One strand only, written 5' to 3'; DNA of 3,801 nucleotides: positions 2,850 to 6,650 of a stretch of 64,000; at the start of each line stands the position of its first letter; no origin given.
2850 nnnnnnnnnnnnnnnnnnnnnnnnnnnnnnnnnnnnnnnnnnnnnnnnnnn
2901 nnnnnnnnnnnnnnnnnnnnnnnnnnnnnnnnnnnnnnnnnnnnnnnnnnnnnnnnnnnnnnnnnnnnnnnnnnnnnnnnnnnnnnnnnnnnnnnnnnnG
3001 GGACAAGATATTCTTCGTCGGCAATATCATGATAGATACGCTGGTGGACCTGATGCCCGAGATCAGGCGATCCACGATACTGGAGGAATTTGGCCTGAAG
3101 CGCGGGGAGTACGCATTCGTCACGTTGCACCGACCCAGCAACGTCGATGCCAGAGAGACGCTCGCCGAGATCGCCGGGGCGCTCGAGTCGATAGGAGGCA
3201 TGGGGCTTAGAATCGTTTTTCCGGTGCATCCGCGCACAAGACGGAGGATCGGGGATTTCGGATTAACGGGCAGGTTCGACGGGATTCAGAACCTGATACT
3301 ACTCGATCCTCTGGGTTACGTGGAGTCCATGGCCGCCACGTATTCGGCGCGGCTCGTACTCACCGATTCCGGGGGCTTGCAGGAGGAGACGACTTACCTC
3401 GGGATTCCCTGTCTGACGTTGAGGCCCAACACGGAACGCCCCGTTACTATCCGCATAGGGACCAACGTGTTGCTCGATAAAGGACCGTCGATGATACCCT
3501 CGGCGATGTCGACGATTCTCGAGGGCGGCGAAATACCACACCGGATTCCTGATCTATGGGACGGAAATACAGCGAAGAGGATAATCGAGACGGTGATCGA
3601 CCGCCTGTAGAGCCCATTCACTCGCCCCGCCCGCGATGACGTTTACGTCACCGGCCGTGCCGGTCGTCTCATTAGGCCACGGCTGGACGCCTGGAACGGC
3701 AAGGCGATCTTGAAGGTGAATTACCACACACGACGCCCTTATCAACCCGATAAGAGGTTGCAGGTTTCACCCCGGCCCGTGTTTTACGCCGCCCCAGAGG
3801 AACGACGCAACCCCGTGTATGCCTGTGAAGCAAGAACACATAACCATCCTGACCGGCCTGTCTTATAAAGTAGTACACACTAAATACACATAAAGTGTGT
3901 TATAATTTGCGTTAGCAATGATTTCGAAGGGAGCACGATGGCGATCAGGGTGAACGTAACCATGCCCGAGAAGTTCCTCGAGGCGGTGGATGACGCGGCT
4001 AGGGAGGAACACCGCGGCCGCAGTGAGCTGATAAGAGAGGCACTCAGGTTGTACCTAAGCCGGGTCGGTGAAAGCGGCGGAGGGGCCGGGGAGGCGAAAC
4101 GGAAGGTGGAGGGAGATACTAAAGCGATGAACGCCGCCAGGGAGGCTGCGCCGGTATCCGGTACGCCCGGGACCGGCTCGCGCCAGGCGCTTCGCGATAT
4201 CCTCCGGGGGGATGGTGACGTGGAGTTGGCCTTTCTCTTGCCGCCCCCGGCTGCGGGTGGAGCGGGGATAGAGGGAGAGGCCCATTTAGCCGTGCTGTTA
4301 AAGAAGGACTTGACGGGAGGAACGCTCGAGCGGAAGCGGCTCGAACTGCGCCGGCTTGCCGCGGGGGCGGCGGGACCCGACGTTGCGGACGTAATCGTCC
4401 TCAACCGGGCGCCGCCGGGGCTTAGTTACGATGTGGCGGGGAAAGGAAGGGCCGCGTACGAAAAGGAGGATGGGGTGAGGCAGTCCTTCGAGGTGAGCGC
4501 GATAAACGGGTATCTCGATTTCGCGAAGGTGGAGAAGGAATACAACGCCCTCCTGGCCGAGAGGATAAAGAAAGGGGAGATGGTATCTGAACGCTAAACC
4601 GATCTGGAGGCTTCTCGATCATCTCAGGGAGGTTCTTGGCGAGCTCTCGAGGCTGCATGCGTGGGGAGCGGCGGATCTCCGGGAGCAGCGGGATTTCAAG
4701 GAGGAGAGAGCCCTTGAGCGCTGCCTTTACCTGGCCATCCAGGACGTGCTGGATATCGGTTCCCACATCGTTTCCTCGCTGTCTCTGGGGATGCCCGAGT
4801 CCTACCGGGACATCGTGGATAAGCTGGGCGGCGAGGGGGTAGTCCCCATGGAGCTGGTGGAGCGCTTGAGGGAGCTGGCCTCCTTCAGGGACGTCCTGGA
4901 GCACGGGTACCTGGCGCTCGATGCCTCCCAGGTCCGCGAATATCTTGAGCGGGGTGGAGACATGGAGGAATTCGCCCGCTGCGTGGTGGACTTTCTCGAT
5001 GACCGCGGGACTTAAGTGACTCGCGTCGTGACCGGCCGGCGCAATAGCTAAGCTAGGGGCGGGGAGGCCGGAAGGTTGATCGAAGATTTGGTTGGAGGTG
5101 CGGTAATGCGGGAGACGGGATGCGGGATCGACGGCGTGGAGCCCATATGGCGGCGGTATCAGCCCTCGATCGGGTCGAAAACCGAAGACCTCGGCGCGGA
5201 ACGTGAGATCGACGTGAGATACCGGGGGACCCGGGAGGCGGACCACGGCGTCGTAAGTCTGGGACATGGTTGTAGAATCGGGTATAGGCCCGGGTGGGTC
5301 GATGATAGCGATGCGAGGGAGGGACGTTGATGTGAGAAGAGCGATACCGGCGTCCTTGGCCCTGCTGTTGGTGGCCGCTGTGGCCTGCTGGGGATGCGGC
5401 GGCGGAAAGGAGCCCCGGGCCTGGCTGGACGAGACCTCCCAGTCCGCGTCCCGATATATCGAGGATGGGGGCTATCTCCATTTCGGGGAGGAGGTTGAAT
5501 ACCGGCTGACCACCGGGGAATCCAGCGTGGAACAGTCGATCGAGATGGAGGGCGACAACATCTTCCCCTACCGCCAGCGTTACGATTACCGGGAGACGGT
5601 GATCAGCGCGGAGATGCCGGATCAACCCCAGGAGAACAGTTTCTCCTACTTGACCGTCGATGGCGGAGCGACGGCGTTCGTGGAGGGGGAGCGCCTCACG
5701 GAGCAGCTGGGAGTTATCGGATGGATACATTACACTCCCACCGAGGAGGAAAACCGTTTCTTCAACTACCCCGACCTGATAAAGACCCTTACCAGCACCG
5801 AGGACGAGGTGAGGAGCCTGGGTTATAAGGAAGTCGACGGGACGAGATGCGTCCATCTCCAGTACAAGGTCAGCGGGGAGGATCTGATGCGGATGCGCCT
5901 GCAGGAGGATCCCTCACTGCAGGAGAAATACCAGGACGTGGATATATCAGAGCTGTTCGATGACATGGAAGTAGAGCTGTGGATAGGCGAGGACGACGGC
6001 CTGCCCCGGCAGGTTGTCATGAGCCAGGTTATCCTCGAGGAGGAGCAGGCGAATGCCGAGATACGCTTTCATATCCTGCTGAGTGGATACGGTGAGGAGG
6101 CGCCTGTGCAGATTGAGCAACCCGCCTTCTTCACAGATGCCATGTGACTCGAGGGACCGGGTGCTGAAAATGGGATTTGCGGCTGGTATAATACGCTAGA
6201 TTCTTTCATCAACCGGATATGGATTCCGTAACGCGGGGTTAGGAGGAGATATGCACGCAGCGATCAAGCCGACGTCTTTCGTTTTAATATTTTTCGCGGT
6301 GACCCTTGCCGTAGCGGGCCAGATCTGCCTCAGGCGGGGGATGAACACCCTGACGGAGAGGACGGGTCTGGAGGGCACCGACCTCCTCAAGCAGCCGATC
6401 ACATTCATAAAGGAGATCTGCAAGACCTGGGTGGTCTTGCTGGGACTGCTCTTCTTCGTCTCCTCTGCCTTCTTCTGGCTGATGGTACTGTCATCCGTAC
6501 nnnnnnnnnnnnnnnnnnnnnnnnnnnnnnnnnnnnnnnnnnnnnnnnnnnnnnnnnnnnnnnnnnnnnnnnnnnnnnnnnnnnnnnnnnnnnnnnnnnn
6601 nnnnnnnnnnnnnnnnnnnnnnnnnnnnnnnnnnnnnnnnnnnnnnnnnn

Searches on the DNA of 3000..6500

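Call 67: search_rna_families(source=window, start=3000, end=6500, threshold=evalue, max_evalue=0.1)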
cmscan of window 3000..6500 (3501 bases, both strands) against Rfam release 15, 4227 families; matches with E-value up to 0.1: 0.
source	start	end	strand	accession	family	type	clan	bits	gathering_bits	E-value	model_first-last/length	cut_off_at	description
